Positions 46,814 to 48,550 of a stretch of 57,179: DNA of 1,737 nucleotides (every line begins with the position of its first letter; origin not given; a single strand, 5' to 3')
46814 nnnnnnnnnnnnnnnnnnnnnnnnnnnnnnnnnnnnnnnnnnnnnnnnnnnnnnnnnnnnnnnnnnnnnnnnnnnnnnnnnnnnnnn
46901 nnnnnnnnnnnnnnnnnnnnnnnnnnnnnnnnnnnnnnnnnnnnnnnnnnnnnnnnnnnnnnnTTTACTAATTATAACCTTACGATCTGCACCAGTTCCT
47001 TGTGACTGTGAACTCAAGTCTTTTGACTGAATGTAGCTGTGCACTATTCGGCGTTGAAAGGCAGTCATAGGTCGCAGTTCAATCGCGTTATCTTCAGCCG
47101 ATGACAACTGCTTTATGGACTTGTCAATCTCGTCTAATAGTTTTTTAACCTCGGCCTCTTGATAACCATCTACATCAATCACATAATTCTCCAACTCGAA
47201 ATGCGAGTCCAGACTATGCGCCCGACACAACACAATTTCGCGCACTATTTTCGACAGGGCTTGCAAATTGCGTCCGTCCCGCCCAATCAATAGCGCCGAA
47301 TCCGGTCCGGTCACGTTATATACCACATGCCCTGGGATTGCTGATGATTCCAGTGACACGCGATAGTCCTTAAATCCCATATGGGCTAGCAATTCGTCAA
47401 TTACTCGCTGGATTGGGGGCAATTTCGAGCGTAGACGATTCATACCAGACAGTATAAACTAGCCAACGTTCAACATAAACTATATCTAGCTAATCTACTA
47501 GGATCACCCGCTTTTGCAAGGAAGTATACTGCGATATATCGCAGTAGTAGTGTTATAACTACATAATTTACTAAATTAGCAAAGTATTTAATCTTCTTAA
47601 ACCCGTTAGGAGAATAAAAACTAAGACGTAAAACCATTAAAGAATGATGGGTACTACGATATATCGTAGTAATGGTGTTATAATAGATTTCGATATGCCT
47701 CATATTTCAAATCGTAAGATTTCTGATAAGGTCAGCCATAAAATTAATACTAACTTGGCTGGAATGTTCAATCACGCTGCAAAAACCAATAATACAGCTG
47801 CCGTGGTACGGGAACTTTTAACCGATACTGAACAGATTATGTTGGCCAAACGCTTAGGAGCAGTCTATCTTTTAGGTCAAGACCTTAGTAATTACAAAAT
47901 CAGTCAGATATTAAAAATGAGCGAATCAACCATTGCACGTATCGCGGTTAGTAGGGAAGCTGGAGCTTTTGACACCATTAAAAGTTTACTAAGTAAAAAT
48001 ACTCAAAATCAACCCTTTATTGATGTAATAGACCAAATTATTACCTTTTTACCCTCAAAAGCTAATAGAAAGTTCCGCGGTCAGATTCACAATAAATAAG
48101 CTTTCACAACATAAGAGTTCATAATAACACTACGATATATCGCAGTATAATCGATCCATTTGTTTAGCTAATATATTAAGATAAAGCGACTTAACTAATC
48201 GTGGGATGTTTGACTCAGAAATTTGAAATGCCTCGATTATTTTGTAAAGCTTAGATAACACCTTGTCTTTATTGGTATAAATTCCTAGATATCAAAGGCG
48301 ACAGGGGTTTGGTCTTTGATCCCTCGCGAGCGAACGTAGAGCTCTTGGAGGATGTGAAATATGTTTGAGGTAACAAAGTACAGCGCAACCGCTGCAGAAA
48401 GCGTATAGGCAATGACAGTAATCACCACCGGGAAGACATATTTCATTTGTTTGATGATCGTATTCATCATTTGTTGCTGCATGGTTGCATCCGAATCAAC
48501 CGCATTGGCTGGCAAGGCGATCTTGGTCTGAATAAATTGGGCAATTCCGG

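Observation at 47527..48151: TrpR-like gene inserted in the jag-yidC operon with three copies of a 20-bp palindrome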

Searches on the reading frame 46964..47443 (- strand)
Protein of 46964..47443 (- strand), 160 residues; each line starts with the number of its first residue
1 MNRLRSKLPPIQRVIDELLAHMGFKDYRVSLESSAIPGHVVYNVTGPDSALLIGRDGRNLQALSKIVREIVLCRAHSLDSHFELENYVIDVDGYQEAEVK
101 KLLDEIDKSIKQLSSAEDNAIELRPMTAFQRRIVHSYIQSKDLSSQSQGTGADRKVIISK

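Call 8: search_protein_families(library=pfam, proteins=[window:46964-47443:-], max_evalue=0.01)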
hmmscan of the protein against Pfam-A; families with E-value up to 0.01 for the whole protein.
window:46964-47443:- (160 aa): 2 families
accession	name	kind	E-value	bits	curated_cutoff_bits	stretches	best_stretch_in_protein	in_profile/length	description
PF01424.28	R3H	-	1.2e-13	51.3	26.8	1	104-160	4-60/60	R3H domain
PF13083.13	KH_KhpA-B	-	0.0001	22.5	32.1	1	17-67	6-58/73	KhpA/KhpB, KH domain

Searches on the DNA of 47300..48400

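Call 37: search_rna_families(source=window, start=47300, end=48400, threshold=evalue, max_evalue=1)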
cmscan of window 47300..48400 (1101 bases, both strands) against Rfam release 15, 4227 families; matches with E-value up to 1: 0.
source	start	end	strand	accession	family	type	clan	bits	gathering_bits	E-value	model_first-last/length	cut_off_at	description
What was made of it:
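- There is no Rfam match (call 37).
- Tried and rejected: An Rfam search of 47300-48400 at E<=1 found nothing (call 37).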
